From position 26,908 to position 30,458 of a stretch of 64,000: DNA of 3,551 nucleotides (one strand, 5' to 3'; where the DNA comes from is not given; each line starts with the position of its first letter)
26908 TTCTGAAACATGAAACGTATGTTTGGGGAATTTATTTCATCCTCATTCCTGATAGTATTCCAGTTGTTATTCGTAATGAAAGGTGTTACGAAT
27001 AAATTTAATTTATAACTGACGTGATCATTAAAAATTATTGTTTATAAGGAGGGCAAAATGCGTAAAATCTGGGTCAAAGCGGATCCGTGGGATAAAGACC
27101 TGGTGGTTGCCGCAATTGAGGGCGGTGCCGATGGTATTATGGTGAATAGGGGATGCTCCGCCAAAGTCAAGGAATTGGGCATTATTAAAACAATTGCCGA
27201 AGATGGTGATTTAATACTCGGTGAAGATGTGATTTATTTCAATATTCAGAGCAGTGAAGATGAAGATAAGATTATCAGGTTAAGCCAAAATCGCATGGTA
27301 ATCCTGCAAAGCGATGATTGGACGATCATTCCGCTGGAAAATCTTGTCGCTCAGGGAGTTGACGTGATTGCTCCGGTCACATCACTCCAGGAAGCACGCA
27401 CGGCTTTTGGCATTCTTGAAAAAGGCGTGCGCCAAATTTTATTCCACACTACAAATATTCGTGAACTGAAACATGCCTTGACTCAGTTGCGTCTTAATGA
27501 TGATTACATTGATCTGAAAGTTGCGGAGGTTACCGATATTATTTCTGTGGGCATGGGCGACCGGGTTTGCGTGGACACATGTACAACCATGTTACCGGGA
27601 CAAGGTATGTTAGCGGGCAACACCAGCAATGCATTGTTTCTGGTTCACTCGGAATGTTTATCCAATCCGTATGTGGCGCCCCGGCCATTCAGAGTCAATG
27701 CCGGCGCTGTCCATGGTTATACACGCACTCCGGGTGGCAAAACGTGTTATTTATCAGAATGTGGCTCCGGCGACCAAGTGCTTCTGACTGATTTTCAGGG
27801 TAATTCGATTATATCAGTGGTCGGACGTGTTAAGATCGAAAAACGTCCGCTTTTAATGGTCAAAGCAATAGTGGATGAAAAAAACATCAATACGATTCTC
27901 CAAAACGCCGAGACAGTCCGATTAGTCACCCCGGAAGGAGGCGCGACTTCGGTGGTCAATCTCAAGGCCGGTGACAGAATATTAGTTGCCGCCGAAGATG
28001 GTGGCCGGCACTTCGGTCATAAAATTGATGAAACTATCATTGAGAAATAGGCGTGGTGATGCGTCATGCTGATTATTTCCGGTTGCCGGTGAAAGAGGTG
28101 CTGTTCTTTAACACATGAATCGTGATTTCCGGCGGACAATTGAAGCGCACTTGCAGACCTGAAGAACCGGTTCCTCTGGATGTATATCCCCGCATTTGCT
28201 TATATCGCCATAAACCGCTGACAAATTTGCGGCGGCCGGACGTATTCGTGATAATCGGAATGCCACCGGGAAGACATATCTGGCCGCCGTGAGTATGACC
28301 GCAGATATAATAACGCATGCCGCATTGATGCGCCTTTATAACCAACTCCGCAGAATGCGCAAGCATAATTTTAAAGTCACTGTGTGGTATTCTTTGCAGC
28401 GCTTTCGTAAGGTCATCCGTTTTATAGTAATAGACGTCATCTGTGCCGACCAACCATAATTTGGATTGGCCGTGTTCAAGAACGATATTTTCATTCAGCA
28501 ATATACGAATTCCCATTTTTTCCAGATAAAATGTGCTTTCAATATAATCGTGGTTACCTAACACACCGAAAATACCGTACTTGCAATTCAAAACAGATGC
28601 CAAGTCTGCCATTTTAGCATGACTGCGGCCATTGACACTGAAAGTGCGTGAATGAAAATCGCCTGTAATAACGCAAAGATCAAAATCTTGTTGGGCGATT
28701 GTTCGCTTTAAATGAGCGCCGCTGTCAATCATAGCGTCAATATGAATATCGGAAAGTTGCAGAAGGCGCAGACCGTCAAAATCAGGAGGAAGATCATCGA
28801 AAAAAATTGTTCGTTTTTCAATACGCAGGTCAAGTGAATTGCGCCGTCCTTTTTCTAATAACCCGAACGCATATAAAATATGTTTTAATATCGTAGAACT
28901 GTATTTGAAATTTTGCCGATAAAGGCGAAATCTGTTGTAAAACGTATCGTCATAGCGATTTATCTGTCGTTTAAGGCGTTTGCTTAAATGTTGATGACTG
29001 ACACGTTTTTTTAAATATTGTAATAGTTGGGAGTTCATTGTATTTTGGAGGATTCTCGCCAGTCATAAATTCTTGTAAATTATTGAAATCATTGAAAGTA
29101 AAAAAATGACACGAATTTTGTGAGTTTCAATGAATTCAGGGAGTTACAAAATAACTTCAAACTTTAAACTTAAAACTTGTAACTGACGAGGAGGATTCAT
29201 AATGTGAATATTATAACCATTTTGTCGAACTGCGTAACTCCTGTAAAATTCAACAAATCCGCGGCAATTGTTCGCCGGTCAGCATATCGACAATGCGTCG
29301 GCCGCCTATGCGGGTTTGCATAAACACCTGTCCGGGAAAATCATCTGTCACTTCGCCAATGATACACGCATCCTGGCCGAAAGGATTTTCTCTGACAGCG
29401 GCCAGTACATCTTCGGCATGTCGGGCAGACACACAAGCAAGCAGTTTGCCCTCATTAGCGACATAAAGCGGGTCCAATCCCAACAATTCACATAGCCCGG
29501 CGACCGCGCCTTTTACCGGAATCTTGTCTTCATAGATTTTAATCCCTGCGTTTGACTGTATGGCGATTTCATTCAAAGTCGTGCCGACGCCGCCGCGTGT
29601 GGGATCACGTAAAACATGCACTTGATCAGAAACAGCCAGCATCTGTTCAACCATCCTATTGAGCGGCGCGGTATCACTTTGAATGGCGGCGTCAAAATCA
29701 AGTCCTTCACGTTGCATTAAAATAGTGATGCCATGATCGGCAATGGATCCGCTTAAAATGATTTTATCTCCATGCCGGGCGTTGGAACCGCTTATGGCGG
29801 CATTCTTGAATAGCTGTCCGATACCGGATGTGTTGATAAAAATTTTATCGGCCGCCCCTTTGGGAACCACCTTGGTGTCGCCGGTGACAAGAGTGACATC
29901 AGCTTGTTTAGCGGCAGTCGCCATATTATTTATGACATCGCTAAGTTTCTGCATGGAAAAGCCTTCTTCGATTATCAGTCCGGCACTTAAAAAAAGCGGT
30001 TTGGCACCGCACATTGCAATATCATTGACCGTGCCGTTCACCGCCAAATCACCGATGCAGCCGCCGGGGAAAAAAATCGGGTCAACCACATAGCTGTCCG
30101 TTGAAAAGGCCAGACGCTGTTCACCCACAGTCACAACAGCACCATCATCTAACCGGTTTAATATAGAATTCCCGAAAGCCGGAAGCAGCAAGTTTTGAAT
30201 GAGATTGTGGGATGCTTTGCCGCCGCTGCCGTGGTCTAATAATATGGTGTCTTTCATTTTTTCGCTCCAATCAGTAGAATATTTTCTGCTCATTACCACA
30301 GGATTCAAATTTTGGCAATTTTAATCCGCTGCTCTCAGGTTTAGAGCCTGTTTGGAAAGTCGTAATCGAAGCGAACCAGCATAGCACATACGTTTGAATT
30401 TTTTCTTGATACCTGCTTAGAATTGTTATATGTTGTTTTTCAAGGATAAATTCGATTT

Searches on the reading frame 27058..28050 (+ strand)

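Call 19: search_protein_families(library=pfam, proteins=[window:27058-28050:+], max_evalue=0.001)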
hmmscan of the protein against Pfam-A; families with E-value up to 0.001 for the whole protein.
window:27058-28050:+ (330 aa): 1 family
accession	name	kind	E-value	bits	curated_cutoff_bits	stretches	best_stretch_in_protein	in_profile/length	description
PF01959.21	DHQS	-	6e-121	404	22.2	1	2-330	1-344/344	3-dehydroquinate synthase II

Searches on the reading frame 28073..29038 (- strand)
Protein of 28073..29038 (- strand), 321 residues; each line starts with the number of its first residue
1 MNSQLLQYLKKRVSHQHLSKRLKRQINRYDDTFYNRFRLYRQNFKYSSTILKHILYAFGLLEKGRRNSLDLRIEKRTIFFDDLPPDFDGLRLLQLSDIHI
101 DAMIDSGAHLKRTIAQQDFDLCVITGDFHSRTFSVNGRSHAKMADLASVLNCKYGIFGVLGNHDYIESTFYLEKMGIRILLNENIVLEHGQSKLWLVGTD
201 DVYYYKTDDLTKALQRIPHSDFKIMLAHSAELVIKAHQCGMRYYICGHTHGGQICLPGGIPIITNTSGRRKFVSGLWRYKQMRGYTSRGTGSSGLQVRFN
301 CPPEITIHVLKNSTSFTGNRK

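Call 19: search_protein_families(library=pfam, proteins=[window:28073-29038:-], max_evalue=0.001)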
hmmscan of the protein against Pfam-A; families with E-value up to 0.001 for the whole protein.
window:28073-29038:- (321 aa): 2 families
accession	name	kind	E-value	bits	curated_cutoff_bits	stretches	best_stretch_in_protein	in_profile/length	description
PF00149.33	Metallophos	-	1e-10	42.8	21.5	1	90-251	1-190/191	Calcineurin-like phosphoesterase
PF12850.12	Metallophos_2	-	3e-05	24.5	27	1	91-251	2-118/154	Calcineurin-like phosphoesterase superfamily domain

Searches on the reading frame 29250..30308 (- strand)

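Call 19: search_protein_families(library=pfam, proteins=[window:29250-30308:-], max_evalue=0.001)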
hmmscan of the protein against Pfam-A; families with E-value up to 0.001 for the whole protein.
window:29250-30308:- (352 aa): 2 families
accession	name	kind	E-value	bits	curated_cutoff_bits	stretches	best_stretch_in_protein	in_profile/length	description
PF02769.27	AIRS_C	-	5.7e-28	98.5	23.1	1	179-326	2-151/156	AIR synthase related protein, C-terminal domain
PF00586.29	AIRS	-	4.4e-23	82.3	24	1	54-165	2-111/112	AIR synthase related protein, N-terminal domain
